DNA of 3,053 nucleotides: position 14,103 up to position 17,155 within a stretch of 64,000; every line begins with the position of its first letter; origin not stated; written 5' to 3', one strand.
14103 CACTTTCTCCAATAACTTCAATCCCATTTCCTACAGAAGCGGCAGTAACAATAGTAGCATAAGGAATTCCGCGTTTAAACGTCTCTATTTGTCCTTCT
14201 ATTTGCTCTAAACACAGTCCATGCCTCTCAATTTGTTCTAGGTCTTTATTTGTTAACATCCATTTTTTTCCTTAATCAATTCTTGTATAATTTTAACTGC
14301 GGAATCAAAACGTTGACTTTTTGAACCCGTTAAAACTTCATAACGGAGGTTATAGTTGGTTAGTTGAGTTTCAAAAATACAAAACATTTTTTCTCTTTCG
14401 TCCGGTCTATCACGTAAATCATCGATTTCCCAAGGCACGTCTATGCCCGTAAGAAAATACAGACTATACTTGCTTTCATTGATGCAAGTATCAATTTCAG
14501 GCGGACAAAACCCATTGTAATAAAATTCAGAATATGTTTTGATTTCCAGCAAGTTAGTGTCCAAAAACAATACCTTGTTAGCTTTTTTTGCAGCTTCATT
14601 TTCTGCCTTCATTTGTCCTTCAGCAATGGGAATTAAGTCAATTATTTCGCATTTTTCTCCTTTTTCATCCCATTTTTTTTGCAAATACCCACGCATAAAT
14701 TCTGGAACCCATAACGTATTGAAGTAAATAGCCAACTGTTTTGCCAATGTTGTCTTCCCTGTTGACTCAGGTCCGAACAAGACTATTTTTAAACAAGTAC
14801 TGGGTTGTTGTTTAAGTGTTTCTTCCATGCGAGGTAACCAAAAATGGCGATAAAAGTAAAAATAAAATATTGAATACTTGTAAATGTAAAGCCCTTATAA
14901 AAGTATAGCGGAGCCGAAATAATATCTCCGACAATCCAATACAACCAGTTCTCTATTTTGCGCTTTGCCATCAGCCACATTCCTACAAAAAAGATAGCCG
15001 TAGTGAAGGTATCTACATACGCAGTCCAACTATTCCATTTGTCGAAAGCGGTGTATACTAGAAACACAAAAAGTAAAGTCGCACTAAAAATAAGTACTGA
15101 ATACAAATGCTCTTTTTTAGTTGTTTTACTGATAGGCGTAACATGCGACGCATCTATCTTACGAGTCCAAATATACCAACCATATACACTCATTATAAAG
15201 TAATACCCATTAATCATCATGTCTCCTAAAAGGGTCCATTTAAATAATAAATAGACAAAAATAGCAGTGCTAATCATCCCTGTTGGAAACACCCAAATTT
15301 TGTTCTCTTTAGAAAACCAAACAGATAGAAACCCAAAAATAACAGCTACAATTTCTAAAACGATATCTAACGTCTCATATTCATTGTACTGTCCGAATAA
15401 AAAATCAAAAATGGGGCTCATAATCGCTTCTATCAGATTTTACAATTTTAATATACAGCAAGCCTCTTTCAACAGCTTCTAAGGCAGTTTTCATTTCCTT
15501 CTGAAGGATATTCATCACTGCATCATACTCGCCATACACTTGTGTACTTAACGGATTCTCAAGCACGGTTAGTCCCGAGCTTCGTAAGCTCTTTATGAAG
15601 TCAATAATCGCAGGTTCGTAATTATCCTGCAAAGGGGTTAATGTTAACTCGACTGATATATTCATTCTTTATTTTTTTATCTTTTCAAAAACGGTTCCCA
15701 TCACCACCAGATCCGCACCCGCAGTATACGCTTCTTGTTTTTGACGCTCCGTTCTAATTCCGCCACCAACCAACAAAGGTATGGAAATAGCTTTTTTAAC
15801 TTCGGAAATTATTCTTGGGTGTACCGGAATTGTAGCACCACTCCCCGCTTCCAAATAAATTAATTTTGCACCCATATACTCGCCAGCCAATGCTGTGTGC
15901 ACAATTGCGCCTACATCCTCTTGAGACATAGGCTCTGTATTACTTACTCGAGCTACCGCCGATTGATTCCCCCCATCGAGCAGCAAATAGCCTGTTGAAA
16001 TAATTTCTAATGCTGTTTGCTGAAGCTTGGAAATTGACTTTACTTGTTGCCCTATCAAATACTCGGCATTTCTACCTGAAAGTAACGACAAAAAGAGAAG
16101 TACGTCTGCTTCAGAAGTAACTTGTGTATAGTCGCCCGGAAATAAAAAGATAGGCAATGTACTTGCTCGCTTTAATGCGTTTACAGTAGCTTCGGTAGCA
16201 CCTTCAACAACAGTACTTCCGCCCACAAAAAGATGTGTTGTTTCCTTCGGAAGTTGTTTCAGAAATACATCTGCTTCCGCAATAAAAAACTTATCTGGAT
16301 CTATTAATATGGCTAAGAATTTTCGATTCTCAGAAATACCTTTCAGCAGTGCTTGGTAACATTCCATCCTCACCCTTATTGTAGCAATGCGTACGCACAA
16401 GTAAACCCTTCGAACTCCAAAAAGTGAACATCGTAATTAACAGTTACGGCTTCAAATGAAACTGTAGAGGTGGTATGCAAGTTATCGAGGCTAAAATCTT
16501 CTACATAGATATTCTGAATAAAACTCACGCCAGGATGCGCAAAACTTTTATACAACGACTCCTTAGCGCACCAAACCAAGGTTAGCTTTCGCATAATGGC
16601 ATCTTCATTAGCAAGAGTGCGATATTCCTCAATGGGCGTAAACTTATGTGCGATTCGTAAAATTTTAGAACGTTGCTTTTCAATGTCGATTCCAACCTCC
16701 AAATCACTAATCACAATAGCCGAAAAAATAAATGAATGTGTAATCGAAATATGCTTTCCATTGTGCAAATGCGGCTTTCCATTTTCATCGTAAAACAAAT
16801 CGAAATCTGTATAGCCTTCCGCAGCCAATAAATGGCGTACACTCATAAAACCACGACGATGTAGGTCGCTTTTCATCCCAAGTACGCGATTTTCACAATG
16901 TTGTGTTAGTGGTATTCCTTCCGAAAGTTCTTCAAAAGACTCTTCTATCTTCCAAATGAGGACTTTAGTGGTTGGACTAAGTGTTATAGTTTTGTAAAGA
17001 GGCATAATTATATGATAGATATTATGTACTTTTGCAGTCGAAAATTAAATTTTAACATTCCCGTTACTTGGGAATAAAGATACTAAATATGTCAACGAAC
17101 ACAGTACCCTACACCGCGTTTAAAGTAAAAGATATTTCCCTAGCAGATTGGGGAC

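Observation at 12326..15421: pnuC - NadR-type kinase domain - DUF4301 - arfB operon: DUF4301 as candidate missing nucleotidyltransferase of a nicotinamide-riboside salvage module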

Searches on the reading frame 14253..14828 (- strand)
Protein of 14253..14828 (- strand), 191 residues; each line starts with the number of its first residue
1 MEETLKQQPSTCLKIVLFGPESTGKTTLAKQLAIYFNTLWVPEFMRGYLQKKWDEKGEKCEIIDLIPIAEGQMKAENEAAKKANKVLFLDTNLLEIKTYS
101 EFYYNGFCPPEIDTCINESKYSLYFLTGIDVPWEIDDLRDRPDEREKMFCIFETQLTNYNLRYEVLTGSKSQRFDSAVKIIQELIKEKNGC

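Call 3: search_protein_families(library=pfam, proteins=[window:14253-14828:-], max_evalue=0.01)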
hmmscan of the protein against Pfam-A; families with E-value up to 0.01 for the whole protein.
window:14253-14828:- (191 aa): 3 families
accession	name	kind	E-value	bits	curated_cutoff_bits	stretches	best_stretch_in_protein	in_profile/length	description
PF13521.12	AAA_28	-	2.1e-38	132.5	27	1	14-173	1-164/164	AAA domain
PF13479.12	AAA_24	-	0.0013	19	27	1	13-91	3-72/195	AAA domain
PF00004.35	AAA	-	0.0014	19.5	21.2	1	15-90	1-64/131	ATPase family associated with various cellular activities (AAA)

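Call 4: search_protein_families(library=ncbifam, proteins=[window:14253-14828:-], max_evalue=0.01)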
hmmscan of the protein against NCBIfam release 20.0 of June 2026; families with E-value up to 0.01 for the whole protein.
window:14253-14828:- (191 aa): 2 families
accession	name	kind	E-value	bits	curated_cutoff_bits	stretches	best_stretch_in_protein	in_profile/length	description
TIGR01526.1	nadR_NMN_Atrans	equivalog_domain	1.6e-26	93.3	341.15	1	14-169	164-320/325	nicotinamide-nucleotide adenylyltransferase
NF005988.0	PRK08099.1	equivalog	6.6e-22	78.2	201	1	13-188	232-409/411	multifunctional transcriptional regulator/nicotinamide-nucleotide adenylyltransferase/ribosylnicotinamide kinase NadR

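Call 38: search_solved_structures(query=window:14253-14828:-, max_evalue=1, show_alignments=3)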
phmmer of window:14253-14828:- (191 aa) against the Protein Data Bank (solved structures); distinct sequences matched with E-value up to 1: 41.
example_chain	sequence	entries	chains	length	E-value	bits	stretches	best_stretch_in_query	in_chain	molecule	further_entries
9x6f_A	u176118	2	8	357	3.6e-15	59.3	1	13-145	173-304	Nicotinamide-nucleotide adenylyltransferase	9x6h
8x7f_A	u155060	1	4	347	9e-13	51.5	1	12-187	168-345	Trifunctional NAD biosynthesis/regulator protein NadR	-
1lw7_A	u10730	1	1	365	8.7e-12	48.3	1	9-188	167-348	TRANSCRIPTIONAL REGULATOR NADR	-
9d2f_A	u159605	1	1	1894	1.1e-09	41.4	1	9-66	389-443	Adenylate kinase 9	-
9fqr_Xf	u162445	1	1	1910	2.8e-08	36.8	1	8-39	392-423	Cilia- and flagella-associated protein 276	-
3cmu_A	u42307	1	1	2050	7.1e-07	32.3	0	15-32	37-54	Protein recA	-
3cmt_A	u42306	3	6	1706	7.7e-06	28.9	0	15-32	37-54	Protein recA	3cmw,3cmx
6gye_A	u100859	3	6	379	7.7e-05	25.6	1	15-104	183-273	Nicotinamide-nucleotide adenylyltransferase NadR family / Ribosylnicotinamide kinase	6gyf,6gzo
3cmv_A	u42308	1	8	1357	0.00014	24.7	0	15-32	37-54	Protein recA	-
4lgm_A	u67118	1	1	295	0.011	18.6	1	15-141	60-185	Vps4 AAA ATPase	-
7xw9_A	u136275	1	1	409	0.014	18.2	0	12-106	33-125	Guanine nucleotide-binding protein G(q) subunit alpha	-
5vc7_A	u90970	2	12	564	0.06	16.2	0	15-59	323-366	VCP-like ATPase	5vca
9cru_A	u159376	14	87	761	0.088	15.6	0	15-80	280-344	Vesicular-fusion protein SEC18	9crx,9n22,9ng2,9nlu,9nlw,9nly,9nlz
5g4g_A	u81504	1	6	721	0.11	15.3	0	15-59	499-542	VCP-LIKE ATPASE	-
5g4f_A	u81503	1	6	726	0.11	15.3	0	15-59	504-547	VCP-LIKE ATPASE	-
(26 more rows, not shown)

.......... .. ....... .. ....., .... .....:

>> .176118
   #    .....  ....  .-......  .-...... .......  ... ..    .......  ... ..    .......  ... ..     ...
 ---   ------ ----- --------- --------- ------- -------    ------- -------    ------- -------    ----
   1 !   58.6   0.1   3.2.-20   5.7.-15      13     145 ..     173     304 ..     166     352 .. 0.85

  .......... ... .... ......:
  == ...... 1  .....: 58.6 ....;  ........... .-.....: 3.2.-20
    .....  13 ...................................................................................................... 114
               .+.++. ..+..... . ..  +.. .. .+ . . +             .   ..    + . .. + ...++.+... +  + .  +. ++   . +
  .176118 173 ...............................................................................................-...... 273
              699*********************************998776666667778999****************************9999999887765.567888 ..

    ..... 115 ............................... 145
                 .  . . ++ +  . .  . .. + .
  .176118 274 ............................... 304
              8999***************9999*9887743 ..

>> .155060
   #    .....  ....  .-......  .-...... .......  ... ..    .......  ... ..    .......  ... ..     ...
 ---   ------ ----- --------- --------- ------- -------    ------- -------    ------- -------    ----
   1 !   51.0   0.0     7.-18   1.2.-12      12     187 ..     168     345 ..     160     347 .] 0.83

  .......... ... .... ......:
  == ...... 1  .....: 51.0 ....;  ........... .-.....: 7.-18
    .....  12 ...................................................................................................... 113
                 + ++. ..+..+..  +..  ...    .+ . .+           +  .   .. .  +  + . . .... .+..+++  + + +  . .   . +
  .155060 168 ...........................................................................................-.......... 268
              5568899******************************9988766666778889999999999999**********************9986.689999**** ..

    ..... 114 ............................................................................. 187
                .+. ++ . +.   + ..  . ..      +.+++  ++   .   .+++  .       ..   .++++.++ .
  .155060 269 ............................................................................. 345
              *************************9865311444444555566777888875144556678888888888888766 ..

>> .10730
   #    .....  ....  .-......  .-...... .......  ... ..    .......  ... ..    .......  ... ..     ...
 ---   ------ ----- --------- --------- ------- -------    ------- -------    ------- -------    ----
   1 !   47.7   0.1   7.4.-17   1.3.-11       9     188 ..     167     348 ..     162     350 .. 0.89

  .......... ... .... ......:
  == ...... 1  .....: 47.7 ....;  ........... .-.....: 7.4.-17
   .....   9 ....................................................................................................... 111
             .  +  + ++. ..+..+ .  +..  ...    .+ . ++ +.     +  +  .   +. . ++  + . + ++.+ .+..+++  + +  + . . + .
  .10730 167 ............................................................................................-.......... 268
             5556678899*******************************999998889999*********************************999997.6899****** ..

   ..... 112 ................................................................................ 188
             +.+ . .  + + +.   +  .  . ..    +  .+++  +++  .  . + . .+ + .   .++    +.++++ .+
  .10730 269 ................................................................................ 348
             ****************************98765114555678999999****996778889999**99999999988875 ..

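Call 89: search_protein_families(library=phrogs, proteins=[window:14253-14828:-], max_evalue=0.001)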
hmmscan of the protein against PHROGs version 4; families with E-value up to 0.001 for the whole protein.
window:14253-14828:- (191 aa): 2 families
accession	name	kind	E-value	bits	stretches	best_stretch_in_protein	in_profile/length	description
phrog_3462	-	moron, auxiliary metabolic gene and host takeover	4.1e-31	109.4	1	12-188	166-344/346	nicotinamide-nucleotide adenylyltransferase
phrog_2107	-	other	2.3e-06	28.4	1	11-187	2-197/201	thymidylate kinase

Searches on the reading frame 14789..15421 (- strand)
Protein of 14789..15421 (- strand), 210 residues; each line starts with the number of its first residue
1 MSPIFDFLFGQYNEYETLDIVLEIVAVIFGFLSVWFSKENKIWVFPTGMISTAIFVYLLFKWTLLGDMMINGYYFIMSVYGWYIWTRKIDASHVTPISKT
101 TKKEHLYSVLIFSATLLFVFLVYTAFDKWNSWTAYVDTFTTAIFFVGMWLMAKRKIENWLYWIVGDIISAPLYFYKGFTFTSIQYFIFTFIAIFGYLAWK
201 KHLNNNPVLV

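Call 3: search_protein_families(library=pfam, proteins=[window:14789-15421:-], max_evalue=0.01)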
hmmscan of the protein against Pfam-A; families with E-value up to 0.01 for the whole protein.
window:14789-15421:- (210 aa): 1 family
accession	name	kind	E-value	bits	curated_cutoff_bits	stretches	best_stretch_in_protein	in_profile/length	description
PF04973.17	NMN_transporter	-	8e-55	185.9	27.3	1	21-201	2-175/175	Nicotinamide mononucleotide transporter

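Call 4: search_protein_families(library=ncbifam, proteins=[window:14789-15421:-], max_evalue=0.01)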
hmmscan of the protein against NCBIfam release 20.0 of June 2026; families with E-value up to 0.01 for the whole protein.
window:14789-15421:- (210 aa): 2 families
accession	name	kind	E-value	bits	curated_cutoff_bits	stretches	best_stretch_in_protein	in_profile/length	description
TIGR01528.1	NMN_trans_PnuC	equivalog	1.3e-28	100.3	42.45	1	22-203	4-185/187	nicotinamide riboside transporter PnuC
NF011926.0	PRK15397.1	subfamily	4.1e-21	75.9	335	2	135-204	161-230/239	nicotinamide riboside transporter PnuC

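Call 37: search_solved_structures(query=window:14789-15421:-, max_evalue=1, show_alignments=2)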
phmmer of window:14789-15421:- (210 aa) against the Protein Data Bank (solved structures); distinct sequences matched with E-value up to 1: 1.
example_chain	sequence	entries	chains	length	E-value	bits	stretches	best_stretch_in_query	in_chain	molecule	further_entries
4qtn_A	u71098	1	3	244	4.5e-08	36.3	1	22-203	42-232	Nicotinamide riboside transporter PnuC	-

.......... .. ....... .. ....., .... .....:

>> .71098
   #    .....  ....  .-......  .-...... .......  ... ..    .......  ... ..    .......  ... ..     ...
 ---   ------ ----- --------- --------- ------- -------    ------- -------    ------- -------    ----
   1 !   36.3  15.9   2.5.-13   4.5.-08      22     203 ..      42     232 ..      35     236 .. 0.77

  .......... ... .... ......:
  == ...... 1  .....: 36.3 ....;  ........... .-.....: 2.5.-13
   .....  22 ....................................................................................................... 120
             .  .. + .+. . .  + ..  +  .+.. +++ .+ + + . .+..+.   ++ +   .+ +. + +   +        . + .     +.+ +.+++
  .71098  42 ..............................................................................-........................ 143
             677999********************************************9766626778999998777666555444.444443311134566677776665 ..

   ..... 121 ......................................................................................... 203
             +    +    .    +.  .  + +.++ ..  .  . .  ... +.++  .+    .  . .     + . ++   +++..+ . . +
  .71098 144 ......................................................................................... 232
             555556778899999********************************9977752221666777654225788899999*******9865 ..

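Call 72: search_dna_similar(query=window:14789-15421:-, collection=phages, mode=protein, max_evalue=0.001, max_rows=25)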
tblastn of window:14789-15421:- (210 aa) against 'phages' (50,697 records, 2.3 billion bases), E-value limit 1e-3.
Records with a match: 443; places in all: 443; records where one place covers at least 80% of the query: 432.
Best place of each record, by identity: <60% 443.
By first word of the organism name: Vibrio 345; Bacillus 24; Prevotella 15; Caulobacter 9; Sinorhizobium 7; Bacteriophage 7; Aeromonas 7; uncultured 4; Salmonella 4; Erwinia 4; and 10 more.
By host as written in the record: - 317; Prevotella sp. 15; Caulobacter vibrioides CB15 11; Vibrio crassostreae 10; Bacillus anthracis Sterne 8; Sinorhizobium meliloti 7; Bacillus anthracis 6; Bacillus cereus 6; and 38 more.
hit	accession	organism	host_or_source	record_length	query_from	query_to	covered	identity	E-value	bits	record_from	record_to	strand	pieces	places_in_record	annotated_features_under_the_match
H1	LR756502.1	uncultured phage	metagenomic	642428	22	204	87%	32.8%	1e-20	95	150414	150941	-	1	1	record has no annotation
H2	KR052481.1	Sinorhizobium phage phiM19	Sinorhizobium meliloti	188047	22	208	89%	30.9%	5e-12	70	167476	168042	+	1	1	nicotinamide mononucleotide transporter PnuC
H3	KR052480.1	Sinorhizobium phage phiM7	Sinorhizobium meliloti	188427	22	208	89%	30.9%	5e-12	70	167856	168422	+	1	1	nicotinamide mononucleotide transporter PnuC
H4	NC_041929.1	Sinorhizobium phage phiM7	Sinorhizobium meliloti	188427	22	208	89%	30.9%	5e-12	70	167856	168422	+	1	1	PnuC-like nicotinamide mononucleotide transport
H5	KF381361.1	Sinorhizobium phage phiM12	Sinorhizobium meliloti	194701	22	208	89%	30.9%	5e-12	70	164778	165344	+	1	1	pnuC: nicotinamide mononucleotide transporter PnuC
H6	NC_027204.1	Sinorhizobium phage phiM12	Sinorhizobium meliloti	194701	22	208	89%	30.9%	5e-12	70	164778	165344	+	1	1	pnuC: PnuC-like nicotinamide mononucleotide transport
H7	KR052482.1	Sinorhizobium phage phiN3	Sinorhizobium meliloti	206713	22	208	89%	30.9%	5e-12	70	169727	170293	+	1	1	nicotinamide mononucleotide transporter PnuC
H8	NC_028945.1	Sinorhizobium phage phiN3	Sinorhizobium meliloti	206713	22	208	89%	30.9%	5e-12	70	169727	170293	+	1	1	PnuC-like nicotinamide mononucleotide transport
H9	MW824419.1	Vibrio phage 294E48.1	Vibrio crassostreae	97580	21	205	88%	31.0%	2e-24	105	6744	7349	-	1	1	ribosyl nicotinamide transporter, PnuC-like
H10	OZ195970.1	Vibrio phage D386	Seawater and oysters mix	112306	21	205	88%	31.0%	2e-24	105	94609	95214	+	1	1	PnuC-like nicotinamide mononucleotide transport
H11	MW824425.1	Vibrio phage 70E37.1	Vibrio crassostreae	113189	21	205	88%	31.0%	2e-24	105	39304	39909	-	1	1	ribosyl nicotinamide transporter, PnuC-like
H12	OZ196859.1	Vibrio phage 70E37-2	Seawater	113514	21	205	88%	31.0%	2e-24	105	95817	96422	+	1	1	PnuC-like nicotinamide mononucleotide transport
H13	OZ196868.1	Vibrio phage 70E35-3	Seawater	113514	21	205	88%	31.0%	2e-24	105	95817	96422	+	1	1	PnuC-like nicotinamide mononucleotide transport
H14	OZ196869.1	Vibrio phage 70E35-1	Seawater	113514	21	205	88%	31.0%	2e-24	105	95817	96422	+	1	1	PnuC-like nicotinamide mononucleotide transport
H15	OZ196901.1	Vibrio phage 70E34-3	Seawater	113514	21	205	88%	31.0%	2e-24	105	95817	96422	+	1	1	PnuC-like nicotinamide mononucleotide transport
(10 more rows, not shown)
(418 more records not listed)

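Call 89: search_protein_families(library=phrogs, proteins=[window:14789-15421:-], max_evalue=0.001)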
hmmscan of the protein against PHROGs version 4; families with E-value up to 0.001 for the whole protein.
window:14789-15421:- (210 aa): 1 family
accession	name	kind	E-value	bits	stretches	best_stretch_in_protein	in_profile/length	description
phrog_1880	-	moron, auxiliary metabolic gene and host takeover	6.3e-27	95.6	1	21-206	43-233/235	PnuC-like nicotinamide mononucleotide transport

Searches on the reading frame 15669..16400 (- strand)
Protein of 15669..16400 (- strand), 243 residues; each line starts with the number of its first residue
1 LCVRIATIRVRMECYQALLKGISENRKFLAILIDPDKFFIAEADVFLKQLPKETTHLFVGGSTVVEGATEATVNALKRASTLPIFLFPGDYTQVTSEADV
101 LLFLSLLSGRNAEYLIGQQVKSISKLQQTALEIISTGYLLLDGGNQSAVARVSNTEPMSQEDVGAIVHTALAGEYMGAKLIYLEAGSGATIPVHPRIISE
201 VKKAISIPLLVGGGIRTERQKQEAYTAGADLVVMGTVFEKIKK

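Call 3: search_protein_families(library=pfam, proteins=[window:15669-16400:-], max_evalue=0.01)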
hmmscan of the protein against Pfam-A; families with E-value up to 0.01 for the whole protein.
window:15669-16400:- (243 aa): 6 families
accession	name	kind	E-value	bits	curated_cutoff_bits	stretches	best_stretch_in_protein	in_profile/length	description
PF01884.23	PcrB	-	9.4e-33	114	23.9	1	30-240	9-213/226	PcrB family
PF00977.27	His_biosynth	-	1.6e-07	31.4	23.6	1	148-237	13-104/228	Histidine biosynthesis protein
PF03060.21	NMO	-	5.2e-05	23.2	28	1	196-238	183-225/331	Nitronate monooxygenase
PF04309.18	G3P_antiterm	-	0.0046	16.8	27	0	195-233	128-166/173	Glycerol-3-phosphate responsive antiterminator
PF00834.25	Ribul_P_3_epim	-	0.0052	16.6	21.1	0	202-237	157-196/198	Ribulose-phosphate 3 epimerase family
PF00290.26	Trp_syntA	-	0.0063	15.9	27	0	196-237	188-228/259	Tryptophan synthase alpha chain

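Call 4: search_protein_families(library=ncbifam, proteins=[window:15669-16400:-], max_evalue=0.01)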
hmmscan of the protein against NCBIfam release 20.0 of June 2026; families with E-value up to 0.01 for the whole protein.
window:15669-16400:- (243 aa): 23 families
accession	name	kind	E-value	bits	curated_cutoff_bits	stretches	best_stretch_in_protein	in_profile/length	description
NF003198.0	PRK04169.1-2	subfamily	8.5e-76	254.3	247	1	13-241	4-232/249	geranylgeranylglyceryl/heptaprenylglyceryl phosphate synthase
TIGR01769.1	GGGP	equivalog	7.3e-48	163.1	161.55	1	32-235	4-205/205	phosphoglycerol geranylgeranyltransferase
TIGR01768.1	GGGP-family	subfamily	8.1e-45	153.1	113.25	1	32-240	5-213/224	geranylgeranylglyceryl phosphate synthase family protein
NF003202.0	PRK04169.1-6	equivalog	4e-41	141.2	353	1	5-240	4-239/254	phosphoglycerol geranylgeranyltransferase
NF003201.0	PRK04169.1-5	equivalog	4.1e-34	117.9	388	1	18-240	12-230/253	phosphoglycerol geranylgeranyltransferase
NF003199.0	PRK04169.1-3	subfamily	1.7e-18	67.1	169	1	33-238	14-215/233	geranylgeranylglyceryl/heptaprenylglyceryl phosphate synthase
TIGR04146.1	GGGPS_Afulg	equivalog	1e-13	51.8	320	1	33-239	10-211/221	phosphoglycerol geranylgeranyltransferase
NF003197.1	PRK04169.1-1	equivalog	3e-10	40.3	260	1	47-242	24-217/228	heptaprenylglyceryl phosphate synthase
TIGR00007.1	TIGR00007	equivalog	8e-06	25.6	228.95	1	176-237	40-103/231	1-(5-phosphoribosyl)-5-[(5-phosphoribosylamino)methylideneamino]imidazole-4-carboxamide isomerase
TIGR00735.1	hisF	equivalog_domain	1.7e-05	24.3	294.55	1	160-236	26-104/254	imidazole glycerol phosphate synthase subunit HisF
NF005574.0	PRK07259.1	equivalog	3.7e-05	22.8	269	1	189-237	220-268/304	dihydroorotate dehydrogenase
TIGR03572.1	WbuZ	equivalog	4.9e-05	22.8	299.7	1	191-237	59-105/232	glycosyl amidation-associated protein WbuZ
NF009621.0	PRK13125.1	equivalog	6.4e-05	22.4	234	1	180-238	155-217/244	tryptophan synthase subunit alpha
NF010112.0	PRK13585.1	equivalog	0.0004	20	243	1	157-237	24-106/241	1-(5-phosphoribosyl)-5-[(5-phosphoribosylamino)methylideneamino]imidazole-4-carboxamide isomerase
TIGR03151.1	enACPred_II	equivalog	0.0025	17.2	453.1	1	197-238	152-193/307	enoyl-[acyl-carrier-protein] reductase FabK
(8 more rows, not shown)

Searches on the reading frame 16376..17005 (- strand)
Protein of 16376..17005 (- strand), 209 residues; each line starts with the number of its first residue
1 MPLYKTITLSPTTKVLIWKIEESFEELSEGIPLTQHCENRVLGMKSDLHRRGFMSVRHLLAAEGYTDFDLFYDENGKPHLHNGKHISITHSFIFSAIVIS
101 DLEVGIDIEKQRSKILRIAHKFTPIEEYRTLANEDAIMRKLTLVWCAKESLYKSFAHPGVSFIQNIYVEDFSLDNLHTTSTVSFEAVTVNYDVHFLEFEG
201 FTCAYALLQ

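Call 3: search_protein_families(library=pfam, proteins=[window:16376-17005:-], max_evalue=0.01)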
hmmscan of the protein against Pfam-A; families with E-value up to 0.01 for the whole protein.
window:16376-17005:- (209 aa): 1 family
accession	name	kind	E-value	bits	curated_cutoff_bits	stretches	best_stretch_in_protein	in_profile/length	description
PF01648.25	ACPS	-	2.3e-12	47.4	25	1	104-179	2-82/111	4'-phosphopantetheinyl transferase superfamily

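Call 4: search_protein_families(library=ncbifam, proteins=[window:16376-17005:-], max_evalue=0.01)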
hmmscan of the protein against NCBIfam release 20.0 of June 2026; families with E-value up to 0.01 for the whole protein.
window:16376-17005:- (209 aa): 5 families
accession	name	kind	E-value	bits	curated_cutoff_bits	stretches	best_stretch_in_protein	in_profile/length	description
NF047349.1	4PPT_AusB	equivalog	1.4e-07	31.2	225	1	73-190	68-180/205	aureusimine biosynthesis 4'-phosphopantetheinyl transferase AusB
NF007604.0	PRK10251.1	equivalog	3.1e-05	23.7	169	1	77-160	80-166/209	enterobactin synthase subunit EntD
NF007676.0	PRK10351.1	equivalog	0.0002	21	174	1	51-154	32-142/195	4'-phosphopantetheinyl transferase AcpT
NF042923.1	4PPT_Npt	exception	0.0011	18.3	370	1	37-155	27-154/223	4'-phosphopantetheinyl transferase Npt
TIGR00556.1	pantethn_trn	domain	0.0072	16.4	45.35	0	102-157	3-66/128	phosphopantetheine--protein transferase domain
